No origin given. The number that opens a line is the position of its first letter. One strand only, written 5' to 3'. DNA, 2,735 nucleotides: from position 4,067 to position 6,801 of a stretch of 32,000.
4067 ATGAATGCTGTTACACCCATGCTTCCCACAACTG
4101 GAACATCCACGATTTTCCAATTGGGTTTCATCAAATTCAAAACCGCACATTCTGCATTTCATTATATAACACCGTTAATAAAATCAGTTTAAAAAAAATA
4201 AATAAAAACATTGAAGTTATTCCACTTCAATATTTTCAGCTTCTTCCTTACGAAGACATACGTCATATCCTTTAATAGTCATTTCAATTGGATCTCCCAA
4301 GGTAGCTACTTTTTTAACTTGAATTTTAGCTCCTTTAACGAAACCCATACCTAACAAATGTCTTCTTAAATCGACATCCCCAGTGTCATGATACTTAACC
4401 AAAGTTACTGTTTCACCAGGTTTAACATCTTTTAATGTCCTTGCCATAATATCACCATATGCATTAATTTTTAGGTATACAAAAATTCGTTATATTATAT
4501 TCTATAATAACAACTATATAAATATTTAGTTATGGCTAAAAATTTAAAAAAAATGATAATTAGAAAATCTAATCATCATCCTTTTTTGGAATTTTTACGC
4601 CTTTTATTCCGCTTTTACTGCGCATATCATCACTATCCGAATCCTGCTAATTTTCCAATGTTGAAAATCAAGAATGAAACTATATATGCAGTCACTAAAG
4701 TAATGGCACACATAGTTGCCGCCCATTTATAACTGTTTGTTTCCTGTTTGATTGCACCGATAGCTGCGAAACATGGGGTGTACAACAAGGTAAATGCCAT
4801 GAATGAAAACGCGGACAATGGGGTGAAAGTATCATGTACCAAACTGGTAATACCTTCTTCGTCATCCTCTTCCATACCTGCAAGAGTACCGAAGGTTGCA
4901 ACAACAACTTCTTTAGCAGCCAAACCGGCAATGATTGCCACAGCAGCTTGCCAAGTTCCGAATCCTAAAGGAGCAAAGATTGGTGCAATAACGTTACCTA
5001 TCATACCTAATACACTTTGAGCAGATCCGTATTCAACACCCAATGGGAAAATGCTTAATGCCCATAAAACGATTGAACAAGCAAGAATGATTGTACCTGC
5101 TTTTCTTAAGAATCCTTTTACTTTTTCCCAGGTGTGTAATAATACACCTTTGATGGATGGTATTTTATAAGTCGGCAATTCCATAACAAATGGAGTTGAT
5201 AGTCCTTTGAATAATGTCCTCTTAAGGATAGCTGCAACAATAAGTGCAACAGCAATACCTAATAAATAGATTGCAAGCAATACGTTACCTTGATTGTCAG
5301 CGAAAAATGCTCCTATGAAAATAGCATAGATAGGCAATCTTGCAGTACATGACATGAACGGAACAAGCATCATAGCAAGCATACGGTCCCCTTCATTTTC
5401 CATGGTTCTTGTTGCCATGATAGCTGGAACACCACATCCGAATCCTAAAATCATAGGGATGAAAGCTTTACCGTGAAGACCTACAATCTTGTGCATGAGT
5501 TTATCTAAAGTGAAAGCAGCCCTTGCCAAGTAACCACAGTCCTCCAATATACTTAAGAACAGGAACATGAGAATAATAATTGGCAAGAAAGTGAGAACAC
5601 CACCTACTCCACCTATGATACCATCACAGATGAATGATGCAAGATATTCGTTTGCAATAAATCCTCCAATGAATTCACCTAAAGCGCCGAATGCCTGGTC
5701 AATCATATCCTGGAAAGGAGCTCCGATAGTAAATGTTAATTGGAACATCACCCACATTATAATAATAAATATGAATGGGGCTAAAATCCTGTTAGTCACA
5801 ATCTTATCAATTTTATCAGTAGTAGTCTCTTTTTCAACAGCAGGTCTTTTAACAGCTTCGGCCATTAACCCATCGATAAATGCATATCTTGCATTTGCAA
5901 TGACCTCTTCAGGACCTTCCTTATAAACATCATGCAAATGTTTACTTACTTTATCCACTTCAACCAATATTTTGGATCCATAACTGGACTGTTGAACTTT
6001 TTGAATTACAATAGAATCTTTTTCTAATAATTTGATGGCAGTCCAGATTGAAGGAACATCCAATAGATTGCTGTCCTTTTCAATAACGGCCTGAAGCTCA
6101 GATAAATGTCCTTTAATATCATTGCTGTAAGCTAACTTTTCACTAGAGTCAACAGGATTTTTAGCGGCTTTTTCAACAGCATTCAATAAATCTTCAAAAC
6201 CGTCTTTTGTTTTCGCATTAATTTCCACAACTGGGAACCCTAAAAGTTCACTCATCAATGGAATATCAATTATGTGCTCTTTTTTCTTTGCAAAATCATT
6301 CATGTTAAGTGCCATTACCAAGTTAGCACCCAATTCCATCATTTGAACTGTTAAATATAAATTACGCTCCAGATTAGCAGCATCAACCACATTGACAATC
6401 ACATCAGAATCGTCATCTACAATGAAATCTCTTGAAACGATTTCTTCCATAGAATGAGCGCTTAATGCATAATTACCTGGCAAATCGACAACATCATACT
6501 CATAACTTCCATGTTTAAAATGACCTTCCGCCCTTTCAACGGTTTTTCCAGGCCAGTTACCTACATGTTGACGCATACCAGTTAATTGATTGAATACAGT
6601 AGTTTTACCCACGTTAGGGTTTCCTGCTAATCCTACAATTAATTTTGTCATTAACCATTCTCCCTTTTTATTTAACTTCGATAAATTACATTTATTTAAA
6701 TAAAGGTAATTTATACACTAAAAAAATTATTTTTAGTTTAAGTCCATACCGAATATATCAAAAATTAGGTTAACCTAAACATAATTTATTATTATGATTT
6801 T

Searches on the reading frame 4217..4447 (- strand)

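Call 13: search_protein_families(library=pfam, proteins=[window:4217-4447:-], max_evalue=0.001)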
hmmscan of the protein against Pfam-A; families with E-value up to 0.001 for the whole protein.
window:4217-4447:- (76 aa): 1 family
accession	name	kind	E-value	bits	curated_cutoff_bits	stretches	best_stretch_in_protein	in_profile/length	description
PF04023.20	FeoA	-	1.2e-19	70.6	23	1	4-76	2-73/74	FeoA domain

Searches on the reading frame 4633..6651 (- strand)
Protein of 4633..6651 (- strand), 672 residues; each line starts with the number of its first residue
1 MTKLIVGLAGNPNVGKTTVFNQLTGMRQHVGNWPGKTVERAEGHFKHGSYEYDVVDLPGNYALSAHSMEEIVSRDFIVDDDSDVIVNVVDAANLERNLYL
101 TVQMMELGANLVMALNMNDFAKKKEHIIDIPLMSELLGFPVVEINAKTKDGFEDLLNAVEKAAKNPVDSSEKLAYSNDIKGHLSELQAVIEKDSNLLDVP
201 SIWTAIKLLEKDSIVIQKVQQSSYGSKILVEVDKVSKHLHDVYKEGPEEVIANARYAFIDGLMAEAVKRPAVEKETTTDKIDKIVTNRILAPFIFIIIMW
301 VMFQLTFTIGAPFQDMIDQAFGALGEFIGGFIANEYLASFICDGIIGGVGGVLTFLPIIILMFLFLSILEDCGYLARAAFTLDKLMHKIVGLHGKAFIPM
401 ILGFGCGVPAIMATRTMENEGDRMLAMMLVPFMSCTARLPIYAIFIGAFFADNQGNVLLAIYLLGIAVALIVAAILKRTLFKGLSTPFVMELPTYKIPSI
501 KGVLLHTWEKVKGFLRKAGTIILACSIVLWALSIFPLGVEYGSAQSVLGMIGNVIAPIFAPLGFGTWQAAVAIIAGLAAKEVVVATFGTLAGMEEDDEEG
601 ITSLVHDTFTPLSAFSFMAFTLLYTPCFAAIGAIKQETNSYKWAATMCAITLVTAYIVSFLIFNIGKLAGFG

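Call 10: search_protein_families(library=pfam, proteins=[window:4633-6651:-], max_evalue=0.01)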
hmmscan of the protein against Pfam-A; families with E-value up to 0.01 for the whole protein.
window:4633-6651:- (672 aa): 7 families
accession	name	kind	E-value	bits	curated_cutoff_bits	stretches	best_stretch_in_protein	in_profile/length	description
PF02421.24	FeoB_N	-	4.2e-62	208.7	27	1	6-158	3-155/156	Ferrous iron transport protein B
PF07670.19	Gate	-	6.2e-43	145.9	29.6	2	352-449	1-104/104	Nucleoside recognition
PF07664.17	FeoB_C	-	3.9e-22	78.2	26.6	1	458-510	1-54/54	Ferrous iron transport protein B C terminus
PF01926.29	MMR_HSR1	-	1.9e-19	70.3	21.9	1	6-97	2-92/113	50S ribosome-binding GTPase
PF17910.6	FeoB_Cyto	-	3.1e-19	69.6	23.4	1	175-268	1-90/90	FeoB cytosolic helical domain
PF03193.22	RsgA_GTPase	-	0.0008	19.7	30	0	84-161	27-106/174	RsgA GTPase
PF09439.16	SRPRB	-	0.00089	19.1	25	1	6-101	6-92/178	Signal recognition particle receptor beta subunit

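Call 49: find_homologous_proteins(query=window:4633-6651:-, max_evalue=1e-30)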
Query window:4633-6651:- (672 aa): 8000 proteins with E <= 1e-30 among 8000 candidates; the best 120 are listed.
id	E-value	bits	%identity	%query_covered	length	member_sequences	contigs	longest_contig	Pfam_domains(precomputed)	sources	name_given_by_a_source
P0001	0.0e+0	1491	100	100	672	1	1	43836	PF01926.30,PF07664.18,PF02421.25,PF17910.7,PF07670.20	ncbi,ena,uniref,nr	ncbi:ferrous iron transport protein B [uncultured Methanobrevibacter sp.]|uniref:ferrous iron transp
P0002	0.0e+0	1489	100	100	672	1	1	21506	PF01926.30,PF07664.18,PF02421.25,PF17910.7,PF07670.20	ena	-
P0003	0.0e+0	1488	100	100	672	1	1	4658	PF01926.30,PF07664.18,PF02421.25,PF17910.7,PF07670.20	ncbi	-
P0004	0.0e+0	1488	100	100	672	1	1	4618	PF01926.30,PF07664.18,PF02421.25,PF17910.7,PF07670.20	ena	-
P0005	0.0e+0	1487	100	100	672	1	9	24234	PF01926.30,PF07664.18,PF02421.25,PF17910.7,PF07670.20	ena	-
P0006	0.0e+0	1486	99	100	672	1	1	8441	PF01926.30,PF07664.18,PF02421.25,PF17910.7,PF07670.20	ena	-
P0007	0.0e+0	1485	99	100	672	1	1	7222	PF01926.30,PF07664.18,PF02421.25,PF17910.7,PF07670.20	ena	-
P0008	0.0e+0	1483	99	100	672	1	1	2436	PF01926.30,PF07664.18,PF02421.25,PF17910.7,PF07670.20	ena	-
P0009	0.0e+0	1482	99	100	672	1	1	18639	PF01926.30,PF07664.18,PF02421.25,PF17910.7,PF07670.20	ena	-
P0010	0.0e+0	1481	99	100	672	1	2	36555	PF01926.30,PF07664.18,PF02421.25,PF17910.7,PF07670.20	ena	-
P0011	0.0e+0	1479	99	100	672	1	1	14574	PF01926.30,PF07664.18,PF02421.25,PF17910.7,PF07670.20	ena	-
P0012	0.0e+0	1479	99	100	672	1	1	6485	PF01926.30,PF07664.18,PF02421.25,PF17910.7,PF07670.20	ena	-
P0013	0.0e+0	1479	99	100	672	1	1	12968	PF01926.30,PF07664.18,PF02421.25,PF17910.7,PF07670.20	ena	-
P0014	0.0e+0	1479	99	100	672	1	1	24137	PF01926.30,PF07664.18,PF02421.25,PF17910.7,PF07670.20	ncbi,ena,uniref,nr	ncbi:ferrous iron transport protein B [uncultured Methanobrevibacter sp.]|uniref:ferrous iron transp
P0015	0.0e+0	1478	99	100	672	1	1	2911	PF01926.30,PF07664.18,PF02421.25,PF17910.7,PF07670.20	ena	-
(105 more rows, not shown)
